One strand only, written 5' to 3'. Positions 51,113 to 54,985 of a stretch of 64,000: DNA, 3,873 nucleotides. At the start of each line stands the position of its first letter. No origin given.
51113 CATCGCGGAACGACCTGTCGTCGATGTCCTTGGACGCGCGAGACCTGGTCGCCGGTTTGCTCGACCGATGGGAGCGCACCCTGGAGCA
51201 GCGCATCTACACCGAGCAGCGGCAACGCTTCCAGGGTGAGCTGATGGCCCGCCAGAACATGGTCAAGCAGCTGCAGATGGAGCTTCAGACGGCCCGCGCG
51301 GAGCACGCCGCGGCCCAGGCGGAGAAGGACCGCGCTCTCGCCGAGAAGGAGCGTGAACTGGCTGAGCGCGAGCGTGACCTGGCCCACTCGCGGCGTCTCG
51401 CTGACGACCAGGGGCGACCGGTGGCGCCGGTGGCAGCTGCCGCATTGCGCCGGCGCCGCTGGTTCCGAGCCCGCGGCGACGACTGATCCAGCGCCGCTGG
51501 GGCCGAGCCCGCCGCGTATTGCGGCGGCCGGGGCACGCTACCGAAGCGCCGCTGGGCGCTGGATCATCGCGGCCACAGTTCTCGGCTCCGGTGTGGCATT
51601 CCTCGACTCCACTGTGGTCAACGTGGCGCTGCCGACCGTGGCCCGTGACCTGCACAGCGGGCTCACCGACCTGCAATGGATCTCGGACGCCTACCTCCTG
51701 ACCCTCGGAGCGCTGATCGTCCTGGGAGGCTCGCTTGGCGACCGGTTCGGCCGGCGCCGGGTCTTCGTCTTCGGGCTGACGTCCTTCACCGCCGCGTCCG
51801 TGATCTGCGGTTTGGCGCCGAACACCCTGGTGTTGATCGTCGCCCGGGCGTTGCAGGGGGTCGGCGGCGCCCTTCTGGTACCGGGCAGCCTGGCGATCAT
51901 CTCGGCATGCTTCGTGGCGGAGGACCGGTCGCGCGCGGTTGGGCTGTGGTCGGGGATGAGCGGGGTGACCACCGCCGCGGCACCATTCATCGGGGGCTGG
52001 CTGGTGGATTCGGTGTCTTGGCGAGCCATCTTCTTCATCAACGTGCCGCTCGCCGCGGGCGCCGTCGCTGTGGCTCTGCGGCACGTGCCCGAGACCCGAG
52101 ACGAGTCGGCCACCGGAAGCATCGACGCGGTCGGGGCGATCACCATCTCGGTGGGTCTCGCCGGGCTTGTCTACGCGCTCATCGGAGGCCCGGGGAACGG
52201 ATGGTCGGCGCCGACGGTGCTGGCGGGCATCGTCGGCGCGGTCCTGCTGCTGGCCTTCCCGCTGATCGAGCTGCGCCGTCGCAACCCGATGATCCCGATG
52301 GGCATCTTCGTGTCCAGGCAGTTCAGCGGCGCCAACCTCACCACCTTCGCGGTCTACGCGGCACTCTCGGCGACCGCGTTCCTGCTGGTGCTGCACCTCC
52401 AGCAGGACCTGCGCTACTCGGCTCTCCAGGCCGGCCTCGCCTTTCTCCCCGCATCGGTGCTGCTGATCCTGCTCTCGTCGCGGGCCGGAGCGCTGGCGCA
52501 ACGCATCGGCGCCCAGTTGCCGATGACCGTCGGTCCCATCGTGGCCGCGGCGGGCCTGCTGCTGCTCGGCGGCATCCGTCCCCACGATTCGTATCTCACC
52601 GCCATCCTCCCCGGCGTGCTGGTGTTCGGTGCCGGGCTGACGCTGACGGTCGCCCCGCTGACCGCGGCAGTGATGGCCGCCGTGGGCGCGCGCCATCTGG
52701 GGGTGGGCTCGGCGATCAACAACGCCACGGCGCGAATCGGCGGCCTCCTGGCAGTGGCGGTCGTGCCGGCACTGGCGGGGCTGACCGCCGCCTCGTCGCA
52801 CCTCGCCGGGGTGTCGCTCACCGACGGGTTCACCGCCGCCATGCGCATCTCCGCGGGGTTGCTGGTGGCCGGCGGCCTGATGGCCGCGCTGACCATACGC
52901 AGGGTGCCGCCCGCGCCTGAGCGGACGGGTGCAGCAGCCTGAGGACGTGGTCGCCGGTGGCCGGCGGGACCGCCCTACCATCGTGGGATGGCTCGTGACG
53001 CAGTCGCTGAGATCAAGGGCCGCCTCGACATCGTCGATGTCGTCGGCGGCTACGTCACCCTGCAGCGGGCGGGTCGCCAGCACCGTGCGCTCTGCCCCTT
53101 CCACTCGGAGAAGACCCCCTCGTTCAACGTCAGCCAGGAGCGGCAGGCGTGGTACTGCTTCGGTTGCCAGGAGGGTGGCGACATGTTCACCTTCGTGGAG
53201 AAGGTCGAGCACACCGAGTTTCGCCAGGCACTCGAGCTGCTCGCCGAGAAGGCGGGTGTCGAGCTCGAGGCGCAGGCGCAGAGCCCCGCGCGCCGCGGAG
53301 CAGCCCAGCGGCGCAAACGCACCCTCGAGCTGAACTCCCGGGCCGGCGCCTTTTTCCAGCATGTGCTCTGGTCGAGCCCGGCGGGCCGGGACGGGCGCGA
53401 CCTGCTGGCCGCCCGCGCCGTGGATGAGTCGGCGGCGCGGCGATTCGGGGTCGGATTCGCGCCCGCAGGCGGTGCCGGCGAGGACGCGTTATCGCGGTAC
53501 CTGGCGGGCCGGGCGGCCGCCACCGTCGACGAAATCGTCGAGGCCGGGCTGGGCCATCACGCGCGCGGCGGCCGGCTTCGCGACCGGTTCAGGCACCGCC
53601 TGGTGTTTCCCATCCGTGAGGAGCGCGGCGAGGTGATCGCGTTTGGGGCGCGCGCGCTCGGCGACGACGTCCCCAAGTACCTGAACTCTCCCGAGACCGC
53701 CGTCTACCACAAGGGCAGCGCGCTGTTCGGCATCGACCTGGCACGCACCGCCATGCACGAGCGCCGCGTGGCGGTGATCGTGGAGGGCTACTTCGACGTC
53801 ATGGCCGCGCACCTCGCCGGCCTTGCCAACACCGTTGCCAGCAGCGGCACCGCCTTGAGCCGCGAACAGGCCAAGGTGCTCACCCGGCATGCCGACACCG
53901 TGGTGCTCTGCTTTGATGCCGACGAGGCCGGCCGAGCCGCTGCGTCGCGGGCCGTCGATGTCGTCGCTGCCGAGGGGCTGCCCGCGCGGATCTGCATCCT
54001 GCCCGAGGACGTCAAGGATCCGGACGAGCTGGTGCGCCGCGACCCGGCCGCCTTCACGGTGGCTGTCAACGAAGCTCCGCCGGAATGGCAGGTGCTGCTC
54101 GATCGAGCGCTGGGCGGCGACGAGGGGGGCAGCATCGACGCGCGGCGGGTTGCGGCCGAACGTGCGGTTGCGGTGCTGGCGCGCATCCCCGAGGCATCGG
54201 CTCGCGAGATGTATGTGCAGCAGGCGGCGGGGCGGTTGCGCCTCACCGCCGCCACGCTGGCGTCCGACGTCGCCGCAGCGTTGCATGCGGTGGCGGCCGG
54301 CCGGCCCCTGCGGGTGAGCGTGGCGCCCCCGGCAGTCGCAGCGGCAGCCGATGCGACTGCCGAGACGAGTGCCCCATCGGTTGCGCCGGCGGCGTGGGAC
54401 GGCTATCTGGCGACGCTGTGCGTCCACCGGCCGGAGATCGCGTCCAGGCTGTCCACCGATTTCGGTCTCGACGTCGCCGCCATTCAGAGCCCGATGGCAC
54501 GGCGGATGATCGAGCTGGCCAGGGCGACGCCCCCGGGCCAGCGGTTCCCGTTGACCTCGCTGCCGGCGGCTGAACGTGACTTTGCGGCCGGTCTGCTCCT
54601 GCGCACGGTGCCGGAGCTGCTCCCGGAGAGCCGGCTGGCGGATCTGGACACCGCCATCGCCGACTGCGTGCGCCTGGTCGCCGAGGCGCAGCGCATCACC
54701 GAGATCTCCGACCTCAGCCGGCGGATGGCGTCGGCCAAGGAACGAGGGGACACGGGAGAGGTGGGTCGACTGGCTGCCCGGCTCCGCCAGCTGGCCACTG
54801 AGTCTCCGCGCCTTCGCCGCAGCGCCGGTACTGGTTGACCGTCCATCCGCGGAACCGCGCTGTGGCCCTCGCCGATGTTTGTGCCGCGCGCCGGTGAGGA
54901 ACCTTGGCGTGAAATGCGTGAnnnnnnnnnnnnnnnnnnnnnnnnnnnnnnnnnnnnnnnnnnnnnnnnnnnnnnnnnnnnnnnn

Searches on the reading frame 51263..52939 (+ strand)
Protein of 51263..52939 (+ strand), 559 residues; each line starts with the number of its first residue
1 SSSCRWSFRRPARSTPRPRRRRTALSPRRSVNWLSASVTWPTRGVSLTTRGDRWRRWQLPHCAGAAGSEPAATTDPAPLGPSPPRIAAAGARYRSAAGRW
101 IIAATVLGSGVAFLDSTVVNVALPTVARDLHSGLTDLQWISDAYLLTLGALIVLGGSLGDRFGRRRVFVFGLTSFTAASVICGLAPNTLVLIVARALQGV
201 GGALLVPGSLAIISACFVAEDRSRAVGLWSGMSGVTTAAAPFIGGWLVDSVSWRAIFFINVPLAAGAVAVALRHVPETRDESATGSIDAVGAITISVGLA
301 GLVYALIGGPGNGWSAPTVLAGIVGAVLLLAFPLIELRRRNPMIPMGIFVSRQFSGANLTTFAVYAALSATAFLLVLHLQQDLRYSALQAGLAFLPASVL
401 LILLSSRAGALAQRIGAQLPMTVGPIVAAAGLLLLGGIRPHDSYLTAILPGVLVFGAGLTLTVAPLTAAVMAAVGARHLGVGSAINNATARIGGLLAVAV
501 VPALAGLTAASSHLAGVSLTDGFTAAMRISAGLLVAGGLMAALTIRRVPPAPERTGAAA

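Call 15: search_protein_families(library=pfam, proteins=[window:51263-52939:+], max_evalue=0.001)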
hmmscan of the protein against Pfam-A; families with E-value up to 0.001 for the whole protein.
window:51263-52939:+ (559 aa): 2 families
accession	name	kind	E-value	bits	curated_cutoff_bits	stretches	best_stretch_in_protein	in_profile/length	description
PF07690.21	MFS_1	-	9.6e-52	176.4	33.4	1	106-497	2-346/347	Major Facilitator Superfamily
PF00083.30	Sugar_tr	-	2e-05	24.1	22.3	1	153-201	64-115/452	Sugar (and other) transporter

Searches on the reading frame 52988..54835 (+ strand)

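Call 15: search_protein_families(library=pfam, proteins=[window:52988-54835:+], max_evalue=0.001)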
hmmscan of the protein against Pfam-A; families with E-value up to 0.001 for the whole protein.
window:52988-54835:+ (616 aa): 7 families
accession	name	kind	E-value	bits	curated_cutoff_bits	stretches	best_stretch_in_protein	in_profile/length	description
PF01807.25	Zn_ribbon_DnaG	-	3.8e-34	116.9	24.9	1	3-96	3-96/98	CHC2 zinc finger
PF08275.17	DNAG_N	-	2e-30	105.9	26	1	123-252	2-127/128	DNA primase catalytic core, N-terminal domain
PF13155.12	Toprim_2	-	2.1e-22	79.7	22.1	1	263-348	1-87/88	Toprim-like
PF13662.12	Toprim_4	-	7.1e-16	58.7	25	1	261-331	2-79/85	Toprim domain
PF01751.28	Toprim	-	1.4e-12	48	23.1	1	262-328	2-86/96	Toprim domain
PF13362.12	Toprim_3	-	6.9e-07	30.1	27.2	1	262-351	2-91/95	Toprim domain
PF10410.14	DnaB_bind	-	4.8e-05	24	20.6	1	382-420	16-54/56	DnaB-helicase binding domain of primase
